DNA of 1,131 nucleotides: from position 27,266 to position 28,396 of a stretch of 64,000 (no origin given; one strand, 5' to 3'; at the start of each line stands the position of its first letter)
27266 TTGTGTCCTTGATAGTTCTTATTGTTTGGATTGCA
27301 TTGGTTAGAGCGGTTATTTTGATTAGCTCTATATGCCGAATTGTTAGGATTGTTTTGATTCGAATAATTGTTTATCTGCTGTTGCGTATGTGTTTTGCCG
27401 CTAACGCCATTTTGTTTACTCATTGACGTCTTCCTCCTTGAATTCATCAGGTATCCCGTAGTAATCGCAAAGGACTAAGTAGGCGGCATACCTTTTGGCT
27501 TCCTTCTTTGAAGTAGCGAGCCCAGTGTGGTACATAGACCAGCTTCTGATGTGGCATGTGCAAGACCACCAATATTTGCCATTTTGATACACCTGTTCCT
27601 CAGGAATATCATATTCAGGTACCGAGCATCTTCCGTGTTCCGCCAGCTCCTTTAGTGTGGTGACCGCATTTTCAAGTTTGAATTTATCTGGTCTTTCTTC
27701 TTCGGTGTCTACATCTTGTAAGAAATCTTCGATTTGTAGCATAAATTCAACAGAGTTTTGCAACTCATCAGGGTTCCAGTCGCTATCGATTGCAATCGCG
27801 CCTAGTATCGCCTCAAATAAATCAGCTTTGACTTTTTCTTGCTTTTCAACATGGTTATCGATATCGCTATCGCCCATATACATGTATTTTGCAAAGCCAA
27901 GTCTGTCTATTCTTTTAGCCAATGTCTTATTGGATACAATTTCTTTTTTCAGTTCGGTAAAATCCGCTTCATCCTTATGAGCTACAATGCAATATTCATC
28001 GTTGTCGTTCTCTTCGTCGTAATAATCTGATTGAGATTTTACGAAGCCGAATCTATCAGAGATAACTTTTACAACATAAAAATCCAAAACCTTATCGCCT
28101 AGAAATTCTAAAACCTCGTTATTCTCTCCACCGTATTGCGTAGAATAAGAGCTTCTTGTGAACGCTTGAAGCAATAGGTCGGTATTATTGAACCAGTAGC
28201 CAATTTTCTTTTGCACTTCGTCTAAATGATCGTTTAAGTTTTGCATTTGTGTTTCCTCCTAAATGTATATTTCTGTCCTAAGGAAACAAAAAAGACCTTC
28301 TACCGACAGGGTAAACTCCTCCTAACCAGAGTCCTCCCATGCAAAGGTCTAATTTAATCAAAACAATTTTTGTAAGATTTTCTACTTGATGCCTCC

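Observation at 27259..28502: Island-encoded RNase III translationally coupled to a 54-aa Asn/Gln-rich repeat peptide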

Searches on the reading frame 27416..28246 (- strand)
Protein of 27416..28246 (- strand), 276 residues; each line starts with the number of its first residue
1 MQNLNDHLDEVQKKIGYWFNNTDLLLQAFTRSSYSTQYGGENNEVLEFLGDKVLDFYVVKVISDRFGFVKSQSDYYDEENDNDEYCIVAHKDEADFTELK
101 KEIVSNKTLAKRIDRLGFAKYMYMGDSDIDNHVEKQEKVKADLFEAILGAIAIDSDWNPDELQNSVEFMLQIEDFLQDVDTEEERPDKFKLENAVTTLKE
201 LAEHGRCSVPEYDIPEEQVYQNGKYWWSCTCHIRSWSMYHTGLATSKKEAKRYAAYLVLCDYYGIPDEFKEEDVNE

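Call 3: search_protein_families(library=pfam, proteins=[window:27416-28246:-], max_evalue=0.01)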
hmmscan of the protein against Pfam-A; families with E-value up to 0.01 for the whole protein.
window:27416-28246:- (276 aa): 2 families
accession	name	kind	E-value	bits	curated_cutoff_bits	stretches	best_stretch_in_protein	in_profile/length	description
PF14622.11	Ribonucleas_3_3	-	2.3e-17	63.8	35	1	22-154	2-110/128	Ribonuclease-III-like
PF00636.31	Ribonuclease_3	-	1.1e-15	58.7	27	1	44-155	1-101/102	Ribonuclease III domain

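Call 6: find_homologous_proteins(query=window:27416-28246:-)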
Query window:27416-28246:- (276 aa): 3526 proteins with E <= 0.001 among 5473 candidates; the best 120 are listed.
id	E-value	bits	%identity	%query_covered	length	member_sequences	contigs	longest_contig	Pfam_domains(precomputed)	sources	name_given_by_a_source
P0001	6.2e-182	621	99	100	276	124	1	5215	PF00636.32,PF14622.12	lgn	-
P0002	6.1e-163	559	90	100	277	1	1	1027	PF00636.32,PF14622.12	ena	-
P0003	1.0e-162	558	88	96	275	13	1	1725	PF00636.32,PF14622.12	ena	-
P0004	3.9e-160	550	90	99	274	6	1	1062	PF00636.32,PF14622.12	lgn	-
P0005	2.7e-159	547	86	100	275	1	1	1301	PF00636.32,PF14622.12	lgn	-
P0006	3.6e-159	547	86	96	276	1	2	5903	PF00636.32,PF14622.12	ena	-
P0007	1.9e-157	541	86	96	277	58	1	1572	PF00636.32,PF14622.12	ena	-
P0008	3.4e-156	537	85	99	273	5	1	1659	PF00636.32,PF14622.12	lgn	-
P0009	1.2e-155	535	84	99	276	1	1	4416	PF00636.32,PF14622.12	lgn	-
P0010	4.8e-155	533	85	97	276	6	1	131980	PF00636.32,PF14622.12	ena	-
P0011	1.1e-154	532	85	97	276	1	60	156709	PF00636.32,PF14622.12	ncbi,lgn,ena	-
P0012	3.2e-154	530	85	97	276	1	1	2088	PF00636.32,PF14622.12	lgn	-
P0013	3.5e-154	530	84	96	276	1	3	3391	PF00636.32,PF14622.12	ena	-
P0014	1.0e-153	529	83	96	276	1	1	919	PF00636.32,PF14622.12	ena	-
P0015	2.3e-153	528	84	97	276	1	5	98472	PF00636.32,PF14622.12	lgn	-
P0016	2.5e-153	527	84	97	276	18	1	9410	PF00636.32,PF14622.12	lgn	-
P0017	1.6e-151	521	83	96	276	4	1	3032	PF00636.32,PF14622.12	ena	-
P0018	5.0e-151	520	84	99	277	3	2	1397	PF00636.32,PF14622.12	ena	-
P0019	1.0e-150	519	81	97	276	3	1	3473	PF00636.32,PF14622.12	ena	-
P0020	2.0e-148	511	82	96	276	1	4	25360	PF00636.32,PF14622.12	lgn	-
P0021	4.9e-148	510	81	99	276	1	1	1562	PF00636.32,PF14622.12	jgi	-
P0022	2.8e-147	508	79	100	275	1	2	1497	PF00636.32,PF14622.12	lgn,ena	-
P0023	4.0e-147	507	79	100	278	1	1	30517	PF00636.32,PF14622.12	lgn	-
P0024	1.4e-146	505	79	99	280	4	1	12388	PF00636.32,PF14622.12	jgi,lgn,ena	-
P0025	1.6e-146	505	80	99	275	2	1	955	PF00636.32,PF14622.12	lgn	-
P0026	2.9e-146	504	80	99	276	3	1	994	PF00636.32,PF14622.12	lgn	-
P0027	8.3e-145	499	79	99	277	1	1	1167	PF00636.32,PF14622.12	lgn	-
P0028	2.0e-144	498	80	97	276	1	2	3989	PF00636.32,PF14622.12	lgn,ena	-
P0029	2.3e-144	498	81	99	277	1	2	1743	PF00636.32,PF14622.12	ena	-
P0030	3.2e-144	498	79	99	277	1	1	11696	PF00636.32,PF14622.12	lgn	-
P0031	4.7e-144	497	79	99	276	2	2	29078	PF00636.32,PF14622.12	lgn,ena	-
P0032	1.8e-143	495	78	99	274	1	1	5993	PF00636.32,PF14622.12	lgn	-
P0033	2.9e-143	494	79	100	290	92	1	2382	PF00636.32,PF14622.12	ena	-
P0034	3.8e-143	494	80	97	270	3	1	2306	PF00636.32,PF14622.12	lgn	-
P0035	1.6e-142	492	80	99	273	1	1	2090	PF00636.32,PF14622.12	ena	-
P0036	2.0e-142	492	77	96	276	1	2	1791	PF00636.32,PF14622.12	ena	-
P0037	2.1e-142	492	77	96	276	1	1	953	PF00636.32,PF14622.12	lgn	-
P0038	4.2e-142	491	79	99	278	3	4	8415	PF00636.32,PF14622.12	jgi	-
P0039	1.6e-141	489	79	99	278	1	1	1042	PF00636.32,PF14622.12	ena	-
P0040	1.7e-141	489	79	96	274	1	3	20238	PF00636.32,PF14622.12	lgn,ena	-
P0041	2.6e-141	488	79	99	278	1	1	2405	PF00636.32,PF14622.12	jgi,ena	-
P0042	2.8e-141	488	77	96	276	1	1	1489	PF00636.32,PF14622.12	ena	-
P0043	4.2e-141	487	80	99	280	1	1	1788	PF00636.32,PF14622.12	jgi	jgi:ribonuclease-3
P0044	4.8e-141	487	77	99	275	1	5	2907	PF00636.32,PF14622.12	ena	-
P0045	5.5e-141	487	80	96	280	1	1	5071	PF00636.32,PF14622.12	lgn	-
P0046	5.6e-141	487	80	99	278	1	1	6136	PF00636.32,PF14622.12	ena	-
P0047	6.1e-141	487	80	99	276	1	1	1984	PF00636.32,PF14622.12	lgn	-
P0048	6.1e-141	487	80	99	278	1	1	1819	PF00636.32,PF14622.12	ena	-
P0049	7.1e-141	487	80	99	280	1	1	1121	PF00636.32,PF14622.12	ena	-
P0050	8.2e-141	486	80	99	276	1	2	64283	PF00636.32,PF14622.12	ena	-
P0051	1.1e-140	486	80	99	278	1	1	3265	PF00636.32,PF14622.12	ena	-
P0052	1.5e-140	485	80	99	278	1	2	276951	PF00636.32,PF14622.12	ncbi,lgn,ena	-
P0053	1.7e-140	485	76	99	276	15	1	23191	PF00636.32,PF14622.12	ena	-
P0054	1.7e-140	485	79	99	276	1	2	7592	PF00636.32,PF14622.12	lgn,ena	-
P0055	1.8e-140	485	80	99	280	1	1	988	PF00636.32,PF14622.12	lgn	-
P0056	1.8e-140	485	78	99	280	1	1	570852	PF00636.32,PF14622.12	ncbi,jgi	ncbi:MAG: ribonuclease III domain-containing protein [Bacilli bacterium]|jgi:ribonuclease-3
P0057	1.9e-140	485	80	99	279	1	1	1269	PF00636.32,PF14622.12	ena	-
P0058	2.1e-140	485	80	99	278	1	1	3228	PF00636.32,PF14622.12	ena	-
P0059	2.1e-140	485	80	99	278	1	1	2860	PF00636.32,PF14622.12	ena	-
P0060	2.2e-140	485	78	99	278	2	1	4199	PF00636.32,PF14622.12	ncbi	-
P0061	2.3e-140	485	80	99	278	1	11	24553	PF00636.32,PF14622.12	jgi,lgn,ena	jgi:ribonuclease-3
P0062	2.5e-140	485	80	99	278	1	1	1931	PF00636.32,PF14622.12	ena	-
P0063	2.5e-140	485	80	99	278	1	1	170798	PF00636.32,PF14622.12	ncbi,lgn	-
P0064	3.1e-140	484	80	99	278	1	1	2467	PF00636.32,PF14622.12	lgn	-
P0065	3.4e-140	484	80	99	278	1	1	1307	PF00636.32,PF14622.12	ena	-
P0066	3.5e-140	484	80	99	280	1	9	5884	PF00636.32,PF14622.12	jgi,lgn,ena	jgi:ribonuclease-3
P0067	3.5e-140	484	80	99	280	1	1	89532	PF00636.32,PF14622.12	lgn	-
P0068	3.9e-140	484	80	99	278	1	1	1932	PF00636.32,PF14622.12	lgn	-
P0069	4.1e-140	484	80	99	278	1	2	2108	PF00636.32,PF14622.12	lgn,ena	-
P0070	4.1e-140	484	80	99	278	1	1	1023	PF00636.32,PF14622.12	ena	-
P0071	4.1e-140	484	80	99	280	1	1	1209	PF00636.32,PF14622.12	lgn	-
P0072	4.2e-140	484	80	99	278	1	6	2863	PF00636.32,PF14622.12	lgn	-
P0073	4.8e-140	484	80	99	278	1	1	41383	PF00636.32,PF14622.12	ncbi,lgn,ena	-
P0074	4.8e-140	484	80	99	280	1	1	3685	PF00636.32,PF14622.12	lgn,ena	-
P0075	5.5e-140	484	80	99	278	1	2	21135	PF00636.32,PF14622.12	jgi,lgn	jgi:ribonuclease-3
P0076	5.8e-140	484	80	99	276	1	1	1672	PF00636.32,PF14622.12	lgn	-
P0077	5.9e-140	484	80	99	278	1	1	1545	PF00636.32,PF14622.12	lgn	-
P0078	5.9e-140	484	80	99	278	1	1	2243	PF00636.32,PF14622.12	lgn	-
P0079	5.9e-140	484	80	99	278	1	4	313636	PF00636.32,PF14622.12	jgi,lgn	jgi:ribonuclease-3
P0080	6.0e-140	484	80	99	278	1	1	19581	PF00636.32,PF14622.12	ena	-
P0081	6.1e-140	483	79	99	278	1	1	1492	PF00636.32,PF14622.12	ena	-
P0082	6.8e-140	483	80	99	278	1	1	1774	PF00636.32,PF14622.12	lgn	-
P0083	6.8e-140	483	80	99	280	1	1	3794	PF00636.32,PF14622.12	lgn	-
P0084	6.9e-140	483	80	99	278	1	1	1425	PF00636.32,PF14622.12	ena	-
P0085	6.9e-140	483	80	99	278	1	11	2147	PF00636.32,PF14622.12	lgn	-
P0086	7.0e-140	483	80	99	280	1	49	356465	PF00636.32,PF14622.12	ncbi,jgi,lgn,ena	jgi:ribonuclease III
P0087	7.7e-140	483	79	99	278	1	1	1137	PF00636.32,PF14622.12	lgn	-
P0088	7.9e-140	483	79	99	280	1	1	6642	PF00636.32,PF14622.12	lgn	-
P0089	8.3e-140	483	80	99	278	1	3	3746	PF00636.32,PF14622.12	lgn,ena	-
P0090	8.6e-140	483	80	99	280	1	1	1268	PF00636.32,PF14622.12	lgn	-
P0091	9.3e-140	483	79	99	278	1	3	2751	PF00636.32,PF14622.12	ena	-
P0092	9.6e-140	483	79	99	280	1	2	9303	PF00636.32,PF14622.12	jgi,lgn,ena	-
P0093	9.7e-140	483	79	99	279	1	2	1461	PF00636.32,PF14622.12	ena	-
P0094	9.8e-140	483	79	99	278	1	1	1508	PF00636.32,PF14622.12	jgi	-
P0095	1.0e-139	483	80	99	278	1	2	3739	PF00636.32,PF14622.12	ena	-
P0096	1.1e-139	483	79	99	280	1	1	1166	PF00636.32,PF14622.12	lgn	-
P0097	1.1e-139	483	79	99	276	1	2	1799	PF00636.32,PF14622.12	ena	-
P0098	1.1e-139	483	79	99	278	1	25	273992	PF00636.32,PF14622.12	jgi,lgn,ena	jgi:ribonuclease-3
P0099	1.2e-139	483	79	99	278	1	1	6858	PF00636.32,PF14622.12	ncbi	-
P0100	1.3e-139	482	79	99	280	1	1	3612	PF00636.32,PF14622.12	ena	-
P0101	1.3e-139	482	78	99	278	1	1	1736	PF00636.32,PF14622.12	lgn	-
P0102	1.3e-139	482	79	99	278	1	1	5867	PF00636.32,PF14622.12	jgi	-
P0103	1.4e-139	482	80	99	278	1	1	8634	PF00636.32,PF14622.12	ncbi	-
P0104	1.5e-139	482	79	99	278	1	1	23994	PF00636.32,PF14622.12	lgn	-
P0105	1.6e-139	482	79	99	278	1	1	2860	PF00636.32,PF14622.12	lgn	-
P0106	1.6e-139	482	78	96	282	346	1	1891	PF00636.32,PF14622.12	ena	-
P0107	1.6e-139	482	79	99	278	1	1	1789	PF00636.32,PF14622.12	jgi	jgi:ribonuclease-3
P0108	1.6e-139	482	79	99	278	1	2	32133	PF00636.32,PF14622.12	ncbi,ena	-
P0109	1.6e-139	482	79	99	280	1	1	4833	PF00636.32,PF14622.12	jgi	jgi:ribonuclease-3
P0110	1.6e-139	482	80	99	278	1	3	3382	PF00636.32,PF14622.12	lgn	-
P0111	1.7e-139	482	79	99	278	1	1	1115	PF00636.32,PF14622.12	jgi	-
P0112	1.9e-139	482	78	99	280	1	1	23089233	PF00636.32,PF14622.12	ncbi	-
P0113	2.0e-139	482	76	99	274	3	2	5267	PF00636.32,PF14622.12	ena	-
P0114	2.1e-139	482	80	99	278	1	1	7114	PF00636.32,PF14622.12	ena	-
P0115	2.1e-139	482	79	99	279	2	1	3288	PF00636.32,PF14622.12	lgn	-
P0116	2.1e-139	482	79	99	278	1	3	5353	PF00636.32,PF14622.12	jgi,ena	-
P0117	2.2e-139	482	79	99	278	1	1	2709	PF00636.32,PF14622.12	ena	-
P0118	2.2e-139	482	76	100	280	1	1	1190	PF00636.32,PF14622.12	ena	-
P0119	2.4e-139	482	79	99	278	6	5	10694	PF00636.32,PF14622.12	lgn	-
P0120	2.9e-139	481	79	99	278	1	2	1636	PF00636.32,PF14622.12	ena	-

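Call 8: find_encoding_contigs(protein=P0086, flank=6000, max_places=4)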
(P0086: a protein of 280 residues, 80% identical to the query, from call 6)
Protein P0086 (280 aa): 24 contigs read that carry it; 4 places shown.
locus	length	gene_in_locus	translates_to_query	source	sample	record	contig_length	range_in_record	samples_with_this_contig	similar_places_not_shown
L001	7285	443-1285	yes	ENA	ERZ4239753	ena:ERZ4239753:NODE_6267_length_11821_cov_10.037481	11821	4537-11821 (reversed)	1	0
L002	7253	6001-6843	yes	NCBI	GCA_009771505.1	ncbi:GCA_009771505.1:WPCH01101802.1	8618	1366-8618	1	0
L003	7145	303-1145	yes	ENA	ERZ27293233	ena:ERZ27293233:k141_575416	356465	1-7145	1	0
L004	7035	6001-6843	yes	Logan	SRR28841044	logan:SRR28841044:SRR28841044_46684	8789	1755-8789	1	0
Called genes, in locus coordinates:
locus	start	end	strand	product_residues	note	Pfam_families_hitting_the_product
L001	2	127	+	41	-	?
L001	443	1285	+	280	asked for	PF14622:Ribonucleas_3_3, PF00636:Ribonuclease_3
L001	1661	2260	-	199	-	PF18927:CrtO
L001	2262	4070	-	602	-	PF01501:Glyco_transf_8, PF18404:Glyco_transf_24 (faint), PF01553:Acyltransferase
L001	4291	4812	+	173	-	-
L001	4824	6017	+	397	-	PF00924:MS_channel_2nd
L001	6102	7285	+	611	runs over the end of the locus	PF00664:ABC_membrane, PF00005:ABC_tran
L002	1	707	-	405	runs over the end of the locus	PF02920:Integrase_DNA, PF00589:Phage_integrase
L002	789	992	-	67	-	PF09035:Tn916-Xis, PF12728:HTH_17 (weak)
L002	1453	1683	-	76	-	PF12645:HTH_16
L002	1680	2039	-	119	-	PF08281:Sigma70_r4_2, PF04545:Sigma70_r4 (weak)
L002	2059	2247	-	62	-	-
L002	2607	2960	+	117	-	PF12844:HTH_19 (weak), PF13560:HTH_31, PF01381:HTH_3, PF18430:DBD_HTH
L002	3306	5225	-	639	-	PF00009:GTP_EFTU, PF01926:MMR_HSR1 (faint), PF22042:EF-G_D2, PF14492:EFG_III, PF03764:EFG_IV, PF00679:EFG_C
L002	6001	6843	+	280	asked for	PF14622:Ribonucleas_3_3, PF00636:Ribonuclease_3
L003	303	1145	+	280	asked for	PF14622:Ribonucleas_3_3, PF00636:Ribonuclease_3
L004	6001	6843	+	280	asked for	PF14622:Ribonucleas_3_3, PF00636:Ribonuclease_3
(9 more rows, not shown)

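Call 9: find_encoding_contigs(protein=P0011, flank=6000, max_places=4)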
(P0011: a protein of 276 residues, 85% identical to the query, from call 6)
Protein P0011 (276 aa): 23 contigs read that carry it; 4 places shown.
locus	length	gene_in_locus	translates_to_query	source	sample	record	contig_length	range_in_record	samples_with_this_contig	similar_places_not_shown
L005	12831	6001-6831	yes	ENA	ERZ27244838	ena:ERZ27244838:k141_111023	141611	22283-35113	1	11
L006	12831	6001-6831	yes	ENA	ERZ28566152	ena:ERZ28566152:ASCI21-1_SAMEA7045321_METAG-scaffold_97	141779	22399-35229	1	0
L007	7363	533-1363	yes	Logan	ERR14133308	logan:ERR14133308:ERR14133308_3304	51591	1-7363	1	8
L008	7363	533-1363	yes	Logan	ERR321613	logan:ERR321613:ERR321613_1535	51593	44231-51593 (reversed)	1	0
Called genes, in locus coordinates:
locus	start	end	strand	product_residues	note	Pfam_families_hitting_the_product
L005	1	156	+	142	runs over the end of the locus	-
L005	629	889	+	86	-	PF20612:SHOCT_2 (weak)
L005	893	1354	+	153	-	PF00239:Resolvase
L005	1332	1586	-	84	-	PF03050:DDE_Tnp_IS66 (weak), PF13817:DDE_Tnp_IS66_C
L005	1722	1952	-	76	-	PF00872:Transposase_mut (weak)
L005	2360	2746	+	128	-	-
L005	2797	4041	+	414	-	PF13396:PLDc_N, PF13091:PLDc_2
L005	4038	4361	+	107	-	PF13091:PLDc_2, PF00614:PLDc (weak)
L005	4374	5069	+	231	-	PF18927:CrtO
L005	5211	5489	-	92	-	-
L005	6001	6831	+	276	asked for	PF14622:Ribonucleas_3_3, PF00636:Ribonuclease_3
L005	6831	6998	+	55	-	-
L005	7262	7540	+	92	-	PF00166:Cpn10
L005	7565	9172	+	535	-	PF00118:Cpn60_TCP1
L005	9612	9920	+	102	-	PF03551:PadR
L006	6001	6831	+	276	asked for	PF14622:Ribonucleas_3_3, PF00636:Ribonuclease_3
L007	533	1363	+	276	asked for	PF14622:Ribonucleas_3_3, PF00636:Ribonuclease_3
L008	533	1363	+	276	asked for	PF14622:Ribonucleas_3_3, PF00636:Ribonuclease_3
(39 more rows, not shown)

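Call 21: search_protein_families(library=ncbifam, proteins=[window:27416-28246:-], max_evalue=0.1)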
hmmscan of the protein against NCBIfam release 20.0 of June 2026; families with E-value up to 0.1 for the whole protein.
window:27416-28246:- (276 aa): 1 family
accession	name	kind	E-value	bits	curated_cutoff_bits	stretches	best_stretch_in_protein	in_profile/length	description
TIGR02191.1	RNaseIII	equivalog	1.5e-31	109.7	166.25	2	90-256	59-213/219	ribonuclease III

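Call 22: search_protein_families(library=padloc, proteins=[window:27416-28246:-], max_evalue=0.1)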
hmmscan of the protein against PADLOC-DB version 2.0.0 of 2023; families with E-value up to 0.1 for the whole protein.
window:27416-28246:- (276 aa): 1 family
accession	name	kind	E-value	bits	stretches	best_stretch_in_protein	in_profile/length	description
PDLC03027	MTase_I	-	0.027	10.9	1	36-200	531-691/810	Type I methyltransferase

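Call 23: search_protein_families(library=phrogs, proteins=[window:27416-28246:-], max_evalue=0.1)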
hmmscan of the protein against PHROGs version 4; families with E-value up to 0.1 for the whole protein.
window:27416-28246:- (276 aa): 2 families
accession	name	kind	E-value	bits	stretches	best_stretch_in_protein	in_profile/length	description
phrog_28637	-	unknown function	7e-20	72.3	2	89-256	68-224/233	-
phrog_10323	-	unknown function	0.08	14.4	0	140-180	51-91/100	-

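Call 24: search_protein_representatives(protein=window:27416-28246:-)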
Query: 276 residues. Proteins with E-value up to 0.001 (for the whole library): 5502; up to 1e-10: 860; up to 1e-30: 186. The best 150 are listed.
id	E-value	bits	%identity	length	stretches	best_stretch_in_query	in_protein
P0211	6.3e-136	468.6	73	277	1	1-275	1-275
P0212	1.7e-86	306.5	53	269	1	8-266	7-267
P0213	3.3e-83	295.7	52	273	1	1-270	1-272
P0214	5.1e-77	275.4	52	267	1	1-269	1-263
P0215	1.1e-74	267.8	51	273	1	1-268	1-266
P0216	4.6e-74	265.7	48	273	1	2-268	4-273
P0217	4.9e-71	255.8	49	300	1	7-271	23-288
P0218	2.2e-64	234.0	47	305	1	11-269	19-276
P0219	2.9e-63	230.3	46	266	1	1-269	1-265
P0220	3.5e-63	230.0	46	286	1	2-268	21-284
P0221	3.4e-61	223.5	46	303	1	12-269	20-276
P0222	9.3e-60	218.8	44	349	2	1-178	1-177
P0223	6.5e-59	216.1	89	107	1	169-273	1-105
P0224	7.5e-58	212.6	46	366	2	6-182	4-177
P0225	1.6e-56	208.2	41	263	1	4-260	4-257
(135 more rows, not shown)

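Call 32: find_related_loci(query=window:27416-28246:-, collection=metagenome_contigs, flank=3000)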
Query window:27416-28246:- (276 aa) in metagenome_contigs; peptide patterns used: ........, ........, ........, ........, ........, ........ (x = any residue, [..] = any of these).
122 stretches matched a pattern; 45 encode a relative of the query (tblastn E <= 1e-3); 45 distinct loci.
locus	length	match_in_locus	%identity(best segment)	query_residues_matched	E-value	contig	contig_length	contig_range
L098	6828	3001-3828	99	1-276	0e+0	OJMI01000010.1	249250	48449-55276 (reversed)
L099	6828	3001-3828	99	1-276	0e+0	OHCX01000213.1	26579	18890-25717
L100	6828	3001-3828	97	1-276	0e+0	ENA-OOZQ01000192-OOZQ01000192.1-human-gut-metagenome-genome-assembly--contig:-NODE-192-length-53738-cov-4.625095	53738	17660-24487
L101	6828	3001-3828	96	1-276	0e+0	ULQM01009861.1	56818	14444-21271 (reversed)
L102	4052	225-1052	96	1-276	0e+0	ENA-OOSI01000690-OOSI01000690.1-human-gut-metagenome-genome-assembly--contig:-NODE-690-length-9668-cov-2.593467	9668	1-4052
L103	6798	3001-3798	88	1-266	3e-163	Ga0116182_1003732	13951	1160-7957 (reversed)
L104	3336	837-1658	79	1-273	6e-158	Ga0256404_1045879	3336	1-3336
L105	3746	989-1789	86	1-266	1e-154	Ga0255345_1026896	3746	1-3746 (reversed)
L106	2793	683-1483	86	1-266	6e-158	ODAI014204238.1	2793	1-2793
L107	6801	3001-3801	85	1-266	2e-149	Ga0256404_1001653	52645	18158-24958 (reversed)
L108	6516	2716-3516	85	1-266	3e-149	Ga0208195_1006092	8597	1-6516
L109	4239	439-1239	85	1-266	1e-150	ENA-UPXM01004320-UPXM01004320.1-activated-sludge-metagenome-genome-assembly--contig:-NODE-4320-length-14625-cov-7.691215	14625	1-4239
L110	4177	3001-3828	79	1-273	1e-149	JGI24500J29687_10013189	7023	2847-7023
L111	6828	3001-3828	80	1-273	2e-146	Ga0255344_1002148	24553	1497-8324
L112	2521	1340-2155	79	1-271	5e-155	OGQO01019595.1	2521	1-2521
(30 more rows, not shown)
